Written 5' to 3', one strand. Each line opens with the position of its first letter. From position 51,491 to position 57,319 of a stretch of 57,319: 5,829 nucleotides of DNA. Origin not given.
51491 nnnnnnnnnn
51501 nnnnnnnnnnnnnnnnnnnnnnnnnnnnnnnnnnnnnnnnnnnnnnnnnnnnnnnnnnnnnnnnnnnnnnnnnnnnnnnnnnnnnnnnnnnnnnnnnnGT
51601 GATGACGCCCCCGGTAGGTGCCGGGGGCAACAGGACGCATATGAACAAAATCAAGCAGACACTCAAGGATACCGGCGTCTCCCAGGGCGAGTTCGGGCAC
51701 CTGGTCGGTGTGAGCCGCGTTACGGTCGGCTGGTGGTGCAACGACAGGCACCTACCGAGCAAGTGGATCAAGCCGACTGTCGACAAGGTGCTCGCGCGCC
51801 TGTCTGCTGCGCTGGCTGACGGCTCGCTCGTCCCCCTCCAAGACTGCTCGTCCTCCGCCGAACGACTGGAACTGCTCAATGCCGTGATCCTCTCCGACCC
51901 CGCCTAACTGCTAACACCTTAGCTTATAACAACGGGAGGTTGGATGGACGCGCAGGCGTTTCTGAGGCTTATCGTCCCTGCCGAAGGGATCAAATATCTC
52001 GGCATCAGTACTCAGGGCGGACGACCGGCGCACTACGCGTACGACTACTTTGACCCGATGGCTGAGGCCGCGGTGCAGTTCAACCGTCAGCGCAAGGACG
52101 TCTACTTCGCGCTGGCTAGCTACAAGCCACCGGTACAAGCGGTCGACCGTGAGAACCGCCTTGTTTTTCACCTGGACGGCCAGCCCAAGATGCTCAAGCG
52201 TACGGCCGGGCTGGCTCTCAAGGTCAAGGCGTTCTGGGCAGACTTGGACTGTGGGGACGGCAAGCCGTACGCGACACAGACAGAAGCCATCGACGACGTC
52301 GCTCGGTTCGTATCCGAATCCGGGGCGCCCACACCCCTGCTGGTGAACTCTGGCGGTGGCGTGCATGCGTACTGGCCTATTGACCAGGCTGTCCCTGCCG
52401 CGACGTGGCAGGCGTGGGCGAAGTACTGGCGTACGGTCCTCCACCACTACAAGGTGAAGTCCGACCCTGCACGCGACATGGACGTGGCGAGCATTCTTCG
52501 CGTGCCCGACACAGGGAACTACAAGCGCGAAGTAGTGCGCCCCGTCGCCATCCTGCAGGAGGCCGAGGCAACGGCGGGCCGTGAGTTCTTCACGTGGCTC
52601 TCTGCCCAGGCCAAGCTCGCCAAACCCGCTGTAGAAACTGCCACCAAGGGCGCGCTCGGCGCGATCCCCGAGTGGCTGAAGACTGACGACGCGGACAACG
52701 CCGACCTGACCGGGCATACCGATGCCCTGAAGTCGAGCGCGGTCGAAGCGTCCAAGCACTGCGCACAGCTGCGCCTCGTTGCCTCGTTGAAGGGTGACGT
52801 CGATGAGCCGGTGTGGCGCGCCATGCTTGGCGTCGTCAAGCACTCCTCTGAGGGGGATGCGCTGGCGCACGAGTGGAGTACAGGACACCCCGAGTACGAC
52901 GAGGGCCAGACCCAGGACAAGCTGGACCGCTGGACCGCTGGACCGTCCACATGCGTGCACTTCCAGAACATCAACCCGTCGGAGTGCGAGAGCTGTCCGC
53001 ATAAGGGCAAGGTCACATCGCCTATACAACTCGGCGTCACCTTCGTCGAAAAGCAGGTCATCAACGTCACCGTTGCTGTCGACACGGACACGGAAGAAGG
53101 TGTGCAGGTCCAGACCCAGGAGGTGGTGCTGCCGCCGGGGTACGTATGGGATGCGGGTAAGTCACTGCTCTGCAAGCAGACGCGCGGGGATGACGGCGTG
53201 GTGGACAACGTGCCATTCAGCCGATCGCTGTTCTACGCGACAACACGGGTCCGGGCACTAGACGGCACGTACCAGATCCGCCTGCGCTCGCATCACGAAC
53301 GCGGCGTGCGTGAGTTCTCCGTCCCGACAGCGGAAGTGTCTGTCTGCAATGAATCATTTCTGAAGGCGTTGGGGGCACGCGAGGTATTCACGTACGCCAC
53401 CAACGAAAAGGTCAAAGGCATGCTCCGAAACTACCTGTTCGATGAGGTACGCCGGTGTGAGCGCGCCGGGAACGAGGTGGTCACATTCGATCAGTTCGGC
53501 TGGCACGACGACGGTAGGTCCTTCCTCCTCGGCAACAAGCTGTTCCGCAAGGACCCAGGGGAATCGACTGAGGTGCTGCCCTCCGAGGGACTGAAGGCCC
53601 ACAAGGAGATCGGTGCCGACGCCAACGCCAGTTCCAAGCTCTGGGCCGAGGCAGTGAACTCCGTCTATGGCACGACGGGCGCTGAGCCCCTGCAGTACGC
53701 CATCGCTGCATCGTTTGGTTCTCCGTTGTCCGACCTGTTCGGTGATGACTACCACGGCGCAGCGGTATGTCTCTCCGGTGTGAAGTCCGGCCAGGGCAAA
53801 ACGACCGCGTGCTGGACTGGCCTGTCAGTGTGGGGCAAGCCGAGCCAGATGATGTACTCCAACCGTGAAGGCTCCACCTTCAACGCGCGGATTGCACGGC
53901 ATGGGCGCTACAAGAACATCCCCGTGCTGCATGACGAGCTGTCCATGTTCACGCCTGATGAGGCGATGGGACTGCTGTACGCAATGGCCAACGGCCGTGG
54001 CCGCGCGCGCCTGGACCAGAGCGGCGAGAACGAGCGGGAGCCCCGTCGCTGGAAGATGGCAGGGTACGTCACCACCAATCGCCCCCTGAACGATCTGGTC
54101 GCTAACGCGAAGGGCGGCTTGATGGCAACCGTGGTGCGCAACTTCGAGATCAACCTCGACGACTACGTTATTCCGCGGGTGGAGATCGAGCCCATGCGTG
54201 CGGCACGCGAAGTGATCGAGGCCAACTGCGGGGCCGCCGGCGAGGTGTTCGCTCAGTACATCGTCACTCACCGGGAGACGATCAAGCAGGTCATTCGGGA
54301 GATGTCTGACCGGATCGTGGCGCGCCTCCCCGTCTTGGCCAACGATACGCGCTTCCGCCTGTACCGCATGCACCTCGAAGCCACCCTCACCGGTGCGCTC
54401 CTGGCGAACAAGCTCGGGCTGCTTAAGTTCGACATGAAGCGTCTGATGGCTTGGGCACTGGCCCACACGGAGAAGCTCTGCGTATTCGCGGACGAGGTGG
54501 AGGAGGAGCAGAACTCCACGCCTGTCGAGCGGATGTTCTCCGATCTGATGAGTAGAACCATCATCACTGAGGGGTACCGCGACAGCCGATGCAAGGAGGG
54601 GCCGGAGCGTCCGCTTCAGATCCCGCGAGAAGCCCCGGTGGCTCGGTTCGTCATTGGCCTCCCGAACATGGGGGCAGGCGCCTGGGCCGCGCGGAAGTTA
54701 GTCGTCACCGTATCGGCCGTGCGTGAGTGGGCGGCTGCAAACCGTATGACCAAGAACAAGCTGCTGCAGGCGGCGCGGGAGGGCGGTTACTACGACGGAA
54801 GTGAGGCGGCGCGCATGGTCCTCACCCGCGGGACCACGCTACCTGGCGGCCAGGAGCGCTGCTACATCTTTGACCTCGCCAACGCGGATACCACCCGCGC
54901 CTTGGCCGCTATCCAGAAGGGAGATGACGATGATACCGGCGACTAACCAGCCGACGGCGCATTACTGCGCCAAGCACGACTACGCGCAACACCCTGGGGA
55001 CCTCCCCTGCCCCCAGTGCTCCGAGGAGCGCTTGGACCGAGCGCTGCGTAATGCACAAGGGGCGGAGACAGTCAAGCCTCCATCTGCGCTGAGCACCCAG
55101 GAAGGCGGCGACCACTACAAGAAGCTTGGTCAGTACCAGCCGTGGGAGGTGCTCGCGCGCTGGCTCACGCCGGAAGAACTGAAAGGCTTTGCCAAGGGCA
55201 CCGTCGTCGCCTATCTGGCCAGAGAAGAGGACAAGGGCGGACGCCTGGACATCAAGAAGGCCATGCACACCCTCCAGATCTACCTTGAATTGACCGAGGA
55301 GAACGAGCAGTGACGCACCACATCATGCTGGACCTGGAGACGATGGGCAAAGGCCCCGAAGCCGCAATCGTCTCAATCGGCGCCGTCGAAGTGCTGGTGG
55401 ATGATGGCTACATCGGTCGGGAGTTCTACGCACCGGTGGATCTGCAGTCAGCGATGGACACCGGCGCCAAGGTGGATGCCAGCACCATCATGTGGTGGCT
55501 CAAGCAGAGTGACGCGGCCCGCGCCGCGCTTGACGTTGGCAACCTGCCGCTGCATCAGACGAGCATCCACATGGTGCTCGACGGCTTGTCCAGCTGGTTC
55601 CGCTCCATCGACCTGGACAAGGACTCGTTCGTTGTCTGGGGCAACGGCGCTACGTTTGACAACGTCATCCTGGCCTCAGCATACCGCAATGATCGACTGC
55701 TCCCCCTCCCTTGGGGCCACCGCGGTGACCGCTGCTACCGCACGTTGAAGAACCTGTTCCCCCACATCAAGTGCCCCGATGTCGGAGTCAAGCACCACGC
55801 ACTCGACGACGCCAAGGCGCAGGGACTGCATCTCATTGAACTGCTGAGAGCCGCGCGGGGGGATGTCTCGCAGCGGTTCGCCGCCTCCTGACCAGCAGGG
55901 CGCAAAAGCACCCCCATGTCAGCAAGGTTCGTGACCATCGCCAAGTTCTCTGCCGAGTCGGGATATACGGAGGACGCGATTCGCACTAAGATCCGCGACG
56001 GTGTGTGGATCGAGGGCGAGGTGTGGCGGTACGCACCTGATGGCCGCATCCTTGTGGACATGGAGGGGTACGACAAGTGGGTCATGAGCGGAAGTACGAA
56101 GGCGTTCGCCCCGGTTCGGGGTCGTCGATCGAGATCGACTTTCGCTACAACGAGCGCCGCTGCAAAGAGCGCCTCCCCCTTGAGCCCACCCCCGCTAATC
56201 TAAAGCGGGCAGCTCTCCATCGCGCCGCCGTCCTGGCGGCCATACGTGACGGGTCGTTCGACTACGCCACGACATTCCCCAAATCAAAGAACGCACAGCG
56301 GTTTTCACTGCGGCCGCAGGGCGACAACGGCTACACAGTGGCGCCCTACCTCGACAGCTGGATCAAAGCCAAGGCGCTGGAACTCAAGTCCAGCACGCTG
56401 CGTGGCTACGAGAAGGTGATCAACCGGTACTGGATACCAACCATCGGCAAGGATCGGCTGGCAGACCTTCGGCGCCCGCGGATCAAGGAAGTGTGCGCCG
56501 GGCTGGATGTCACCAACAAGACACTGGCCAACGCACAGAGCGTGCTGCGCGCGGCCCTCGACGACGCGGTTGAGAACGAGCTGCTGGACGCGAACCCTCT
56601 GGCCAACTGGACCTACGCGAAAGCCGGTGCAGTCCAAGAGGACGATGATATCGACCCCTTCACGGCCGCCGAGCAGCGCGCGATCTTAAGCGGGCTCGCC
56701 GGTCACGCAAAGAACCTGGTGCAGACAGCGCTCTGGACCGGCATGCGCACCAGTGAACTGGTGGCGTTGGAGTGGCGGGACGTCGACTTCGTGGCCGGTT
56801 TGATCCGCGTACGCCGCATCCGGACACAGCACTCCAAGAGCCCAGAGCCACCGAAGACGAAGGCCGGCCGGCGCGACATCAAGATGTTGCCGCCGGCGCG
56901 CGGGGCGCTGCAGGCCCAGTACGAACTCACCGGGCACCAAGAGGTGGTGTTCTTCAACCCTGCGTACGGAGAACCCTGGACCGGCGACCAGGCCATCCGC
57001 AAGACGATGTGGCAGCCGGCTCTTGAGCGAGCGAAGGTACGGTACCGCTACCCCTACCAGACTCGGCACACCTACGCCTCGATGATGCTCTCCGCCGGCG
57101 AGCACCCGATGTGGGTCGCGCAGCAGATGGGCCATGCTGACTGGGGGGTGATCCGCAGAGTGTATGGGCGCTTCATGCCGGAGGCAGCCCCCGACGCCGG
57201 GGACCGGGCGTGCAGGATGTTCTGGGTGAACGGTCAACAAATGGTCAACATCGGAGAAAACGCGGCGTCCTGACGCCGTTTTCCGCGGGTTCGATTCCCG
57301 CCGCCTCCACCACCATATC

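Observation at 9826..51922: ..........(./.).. motif, always in the sense orientation, at gene boundaries on both arms (stoperator-like network, mRNA operator or new promoter class)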

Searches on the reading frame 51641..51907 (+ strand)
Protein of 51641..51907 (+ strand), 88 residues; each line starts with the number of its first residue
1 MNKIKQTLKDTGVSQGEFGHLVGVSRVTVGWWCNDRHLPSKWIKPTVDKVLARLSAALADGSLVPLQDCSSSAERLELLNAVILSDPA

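Call 33: search_protein_families(library=pfam, proteins=[window:51641-51907:+], max_evalue=0.05)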
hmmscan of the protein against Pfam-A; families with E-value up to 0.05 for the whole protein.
window:51641-51907:+ (88 aa): 2 families
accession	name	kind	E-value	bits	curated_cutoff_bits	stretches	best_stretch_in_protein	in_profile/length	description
PF13560.12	HTH_31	-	0.00016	22.4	27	1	11-42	13-45/64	Helix-turn-helix domain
PF01381.28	HTH_3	-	0.031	14.7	23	0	4-40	1-37/55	Helix-turn-helix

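Call 64: search_protein_families(library=phrogs, proteins=[window:51641-51907:+], max_evalue=0.01)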
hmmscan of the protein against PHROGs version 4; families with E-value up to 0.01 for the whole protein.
window:51641-51907:+ (88 aa): 7 families
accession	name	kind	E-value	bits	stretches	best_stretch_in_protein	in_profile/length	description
phrog_4779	-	transcription regulation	2.7e-05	25.6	1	2-53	5-55/98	transcriptional regulator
phrog_8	-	transcription regulation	9.9e-05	22.9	1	2-40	79-117/346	transcriptional regulator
phrog_2328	-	transcription regulation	0.00057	20.7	1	6-44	22-57/128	transcriptional repressor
phrog_3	-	transcription regulation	0.0037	18.1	1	1-51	90-130/430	transcriptional repressor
phrog_2104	-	unknown function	0.0045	18.2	1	2-41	42-81/103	-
phrog_4151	-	DNA, RNA and nucleotide metabolism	0.0087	16.9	1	4-49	12-53/154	DNA binding protein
phrog_57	-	head and packaging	0.0095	16.8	0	5-39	5-39/199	terminase small subunit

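Call 89: search_solved_structures(query=window:51641-51904:+, max_evalue=1, show_alignments=1)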
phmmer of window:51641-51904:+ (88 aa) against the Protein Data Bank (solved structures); distinct sequences matched with E-value up to 1: 3.
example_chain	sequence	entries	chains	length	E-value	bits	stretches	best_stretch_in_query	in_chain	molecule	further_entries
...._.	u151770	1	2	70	0.0032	20.9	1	3-51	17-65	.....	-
3uen_A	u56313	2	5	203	0.8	13.2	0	39-74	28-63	DNA topoisomerase 2-binding protein 1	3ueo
6rmm_A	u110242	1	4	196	0.81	13.2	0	40-74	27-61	DNA topoisomerase 2-binding protein 1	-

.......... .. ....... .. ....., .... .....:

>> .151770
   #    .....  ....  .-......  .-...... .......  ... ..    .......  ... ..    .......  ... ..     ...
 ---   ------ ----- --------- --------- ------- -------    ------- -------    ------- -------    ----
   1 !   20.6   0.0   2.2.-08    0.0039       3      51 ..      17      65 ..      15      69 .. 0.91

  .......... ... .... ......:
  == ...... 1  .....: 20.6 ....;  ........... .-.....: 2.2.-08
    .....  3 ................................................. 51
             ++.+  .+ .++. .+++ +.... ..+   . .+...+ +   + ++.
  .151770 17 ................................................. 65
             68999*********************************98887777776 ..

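Call 90: find_related_loci(query=A4, collection=viral_contigs, flank=10000)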
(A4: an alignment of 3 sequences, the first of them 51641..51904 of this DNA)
Query A4 (88 aa) in viral_contigs; peptide patterns used: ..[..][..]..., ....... (x = any residue, [..] = any of these).
159 stretches matched a pattern, but none encodes a relative of the query by tblastn (E <= 1e-3).
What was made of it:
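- Tried and rejected: an IMG/VR scan with the HTH (call 90);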

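Call 97: search_protein_families(library=ncbifam, proteins=[window:51641-51907:+], max_evalue=0.05)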
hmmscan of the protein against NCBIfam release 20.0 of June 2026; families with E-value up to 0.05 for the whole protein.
window:51641-51907:+ (88 aa): 3 families
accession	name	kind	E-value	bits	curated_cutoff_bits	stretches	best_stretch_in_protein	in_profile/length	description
NF007257.0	PRK09706.1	subfamily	0.015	15.1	101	1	3-40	9-46/135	transcriptional repressor DicA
NF007481.0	PRK10072.1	equivalog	0.036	14.5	110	1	2-41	36-75/96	HTH-type transcriptional regulator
TIGR03070.1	couple_hipB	subfamily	0.045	13.7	71.65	0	4-29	7-32/58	type II toxin-antitoxin system Y4mF family antitoxin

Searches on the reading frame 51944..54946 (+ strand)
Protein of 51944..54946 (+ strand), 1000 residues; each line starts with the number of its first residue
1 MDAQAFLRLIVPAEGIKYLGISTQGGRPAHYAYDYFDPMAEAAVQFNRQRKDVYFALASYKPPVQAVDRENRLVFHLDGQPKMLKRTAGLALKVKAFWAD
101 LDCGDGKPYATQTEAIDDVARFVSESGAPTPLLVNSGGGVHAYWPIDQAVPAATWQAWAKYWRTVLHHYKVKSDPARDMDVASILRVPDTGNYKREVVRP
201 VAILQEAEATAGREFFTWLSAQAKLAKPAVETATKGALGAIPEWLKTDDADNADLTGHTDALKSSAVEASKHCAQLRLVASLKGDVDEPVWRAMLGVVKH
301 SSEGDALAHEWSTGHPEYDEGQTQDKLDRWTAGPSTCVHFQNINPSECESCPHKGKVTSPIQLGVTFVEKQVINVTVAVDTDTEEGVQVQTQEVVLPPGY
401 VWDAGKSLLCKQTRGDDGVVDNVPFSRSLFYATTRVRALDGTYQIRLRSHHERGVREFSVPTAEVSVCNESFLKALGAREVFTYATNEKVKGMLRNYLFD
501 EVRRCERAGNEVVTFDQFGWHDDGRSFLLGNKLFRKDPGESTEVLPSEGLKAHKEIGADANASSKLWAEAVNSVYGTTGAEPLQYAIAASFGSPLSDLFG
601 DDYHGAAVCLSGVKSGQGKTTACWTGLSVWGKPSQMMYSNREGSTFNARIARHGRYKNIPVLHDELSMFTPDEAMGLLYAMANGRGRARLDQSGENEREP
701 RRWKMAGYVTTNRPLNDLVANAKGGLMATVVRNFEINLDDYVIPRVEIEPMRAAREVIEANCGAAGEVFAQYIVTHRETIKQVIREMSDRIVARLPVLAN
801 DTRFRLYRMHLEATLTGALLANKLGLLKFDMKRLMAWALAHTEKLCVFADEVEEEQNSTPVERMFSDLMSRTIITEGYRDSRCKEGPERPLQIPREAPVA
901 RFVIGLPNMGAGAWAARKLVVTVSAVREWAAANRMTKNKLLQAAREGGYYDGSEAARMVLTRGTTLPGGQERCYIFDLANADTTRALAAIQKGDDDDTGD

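Call 7: search_protein_families(library=pfam, proteins=[window:51944-54946:+], max_evalue=0.001)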
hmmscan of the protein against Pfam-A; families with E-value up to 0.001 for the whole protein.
window:51944-54946:+ (1000 aa): 1 family
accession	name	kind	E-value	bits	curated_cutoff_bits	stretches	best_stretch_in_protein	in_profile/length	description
PF06048.17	DUF927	-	7.7e-18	65.6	22.6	1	442-699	43-281/284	Domain of unknown function (DUF927)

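Call 8: search_protein_families(library=phrogs, proteins=[window:51944-54946:+], max_evalue=0.001)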
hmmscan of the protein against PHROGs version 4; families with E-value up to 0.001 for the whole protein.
window:51944-54946:+ (1000 aa): 4 families
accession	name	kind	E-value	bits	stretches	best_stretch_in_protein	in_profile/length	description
phrog_25314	-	unknown function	4.9e-80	271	1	47-880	62-894/1010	-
phrog_8841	-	DNA, RNA and nucleotide metabolism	7.3e-20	72.2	1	382-807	81-473/633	DNA primase/helicase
phrog_1139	-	DNA, RNA and nucleotide metabolism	6.9e-18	65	1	443-811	388-743/895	DNA primase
phrog_2478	-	DNA, RNA and nucleotide metabolism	1.6e-09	37.4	1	49-208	52-201/854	DNA polymerase/primase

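Call 16: search_dna_similar(query=window:51944-54946:+, collection=phages, mode=protein, max_rows=30)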
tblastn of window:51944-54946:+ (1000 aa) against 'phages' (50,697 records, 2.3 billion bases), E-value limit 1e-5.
Records with a match: 8; places in all: 8; records where one place covers at least 80% of the query: 1.
Best place of each record, by identity: <60% 8.
By first word of the organism name: Rhizobium 4; Ruminococcus 2; Pseudomonas 1; Bacteriophage 1.
By host as written in the record: Rhizobium phaseoli N831 2; [Ruminococcus] gnavus ATCC 29149 2; Pseudomonas aeruginosa 1; Rhizobium etli T3_14 1; Rhizobium phaseoli N931 1; - 1.
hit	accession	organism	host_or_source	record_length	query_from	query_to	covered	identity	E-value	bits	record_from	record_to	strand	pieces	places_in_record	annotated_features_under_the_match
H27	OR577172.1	Pseudomonas phage Rollin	Pseudomonas aeruginosa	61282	1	804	80%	27.7%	7e-73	270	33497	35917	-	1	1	hypothetical protein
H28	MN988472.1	Rhizobium phage RHph_TM3_14A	Rhizobium etli T3_14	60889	51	791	74%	23.1%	1e-29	134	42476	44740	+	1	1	putative integrase protein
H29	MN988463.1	Rhizobium phage RHph_TM29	Rhizobium phaseoli N931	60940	51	791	74%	23.1%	1e-29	134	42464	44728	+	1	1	putative integrase protein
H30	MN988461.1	Rhizobium phage RHph_TM27A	Rhizobium phaseoli N831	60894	51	791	74%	23.0%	3e-29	132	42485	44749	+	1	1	putative integrase protein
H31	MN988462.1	Rhizobium phage RHph_TM27B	Rhizobium phaseoli N831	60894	51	791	74%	23.0%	3e-29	132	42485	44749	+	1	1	putative integrase protein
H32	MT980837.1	Ruminococcus phage phiRg507T2_3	[Ruminococcus] gnavus ATCC 29149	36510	435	773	34%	23.3%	3e-6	57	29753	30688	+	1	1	gp42: helicase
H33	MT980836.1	Ruminococcus phage phiRg507T2_2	[Ruminococcus] gnavus ATCC 29149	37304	435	773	34%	23.3%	3e-6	57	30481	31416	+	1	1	gp42: helicase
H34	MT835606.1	Bacteriophage sp.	human fecal samples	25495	435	773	34%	23.1%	3e-6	57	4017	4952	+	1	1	record has no annotation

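Call 83: find_related_loci(query=window:51944-54946:+, collection=metagenome_contigs, flank=10000)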
Query window:51944-54946:+ (1000 aa) in metagenome_contigs; peptide patterns used: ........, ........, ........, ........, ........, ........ (x = any residue, [..] = any of these).
83 stretches matched a pattern, but none encodes a relative of the query by tblastn (E <= 1e-3).
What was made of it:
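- Tried and rejected: a JGI metagenome scan with the primase (call 83);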

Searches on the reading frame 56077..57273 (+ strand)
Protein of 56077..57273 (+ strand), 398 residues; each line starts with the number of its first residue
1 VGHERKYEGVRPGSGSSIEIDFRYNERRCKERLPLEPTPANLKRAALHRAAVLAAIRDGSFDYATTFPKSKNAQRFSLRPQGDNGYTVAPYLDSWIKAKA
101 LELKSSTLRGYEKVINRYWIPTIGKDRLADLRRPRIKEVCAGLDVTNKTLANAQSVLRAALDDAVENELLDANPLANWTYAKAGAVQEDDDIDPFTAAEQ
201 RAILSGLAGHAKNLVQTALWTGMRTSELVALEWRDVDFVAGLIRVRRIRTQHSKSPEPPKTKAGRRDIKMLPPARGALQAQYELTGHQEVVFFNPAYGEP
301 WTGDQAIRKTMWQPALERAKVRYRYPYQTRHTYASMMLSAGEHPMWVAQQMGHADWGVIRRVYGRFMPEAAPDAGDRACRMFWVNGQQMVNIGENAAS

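Call 7: search_protein_families(library=pfam, proteins=[window:56077-57273:+], max_evalue=0.001)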
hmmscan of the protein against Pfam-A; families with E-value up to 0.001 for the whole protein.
window:56077-57273:+ (398 aa): 4 families
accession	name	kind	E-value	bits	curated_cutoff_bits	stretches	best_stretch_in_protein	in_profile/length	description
PF12167.14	Arm-DNA-bind_2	-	9.4e-19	67.6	22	1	11-71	5-65/65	Arm DNA-binding domain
PF00589.27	Phage_integrase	-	1.6e-13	51.2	27.1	1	210-363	23-165/172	Phage integrase family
PF14659.12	Phage_int_SAM_3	-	6.1e-06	26.8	22.6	1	88-138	2-52/58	Phage integrase, N-terminal SAM-like domain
PF22022.2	Phage_int_M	-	0.00039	21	27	0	93-179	6-94/96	Phage integrase central domain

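Call 8: search_protein_families(library=phrogs, proteins=[window:56077-57273:+], max_evalue=0.001)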
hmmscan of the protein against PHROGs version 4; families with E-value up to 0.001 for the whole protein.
window:56077-57273:+ (398 aa): 5 families
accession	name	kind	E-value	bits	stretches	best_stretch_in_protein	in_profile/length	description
phrog_1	-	integration and excision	4.1e-58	199.1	1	12-373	118-442/611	integrase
phrog_216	-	integration and excision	2.2e-28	100.2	1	154-370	19-228/301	integrase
phrog_12766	-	unknown function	1.7e-12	48.1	1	14-79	13-78/82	-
phrog_7685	-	integration and excision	5.2e-07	30.5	1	323-370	180-227/240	integrase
phrog_27762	-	unknown function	7.4e-05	23.5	1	318-373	3-48/57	-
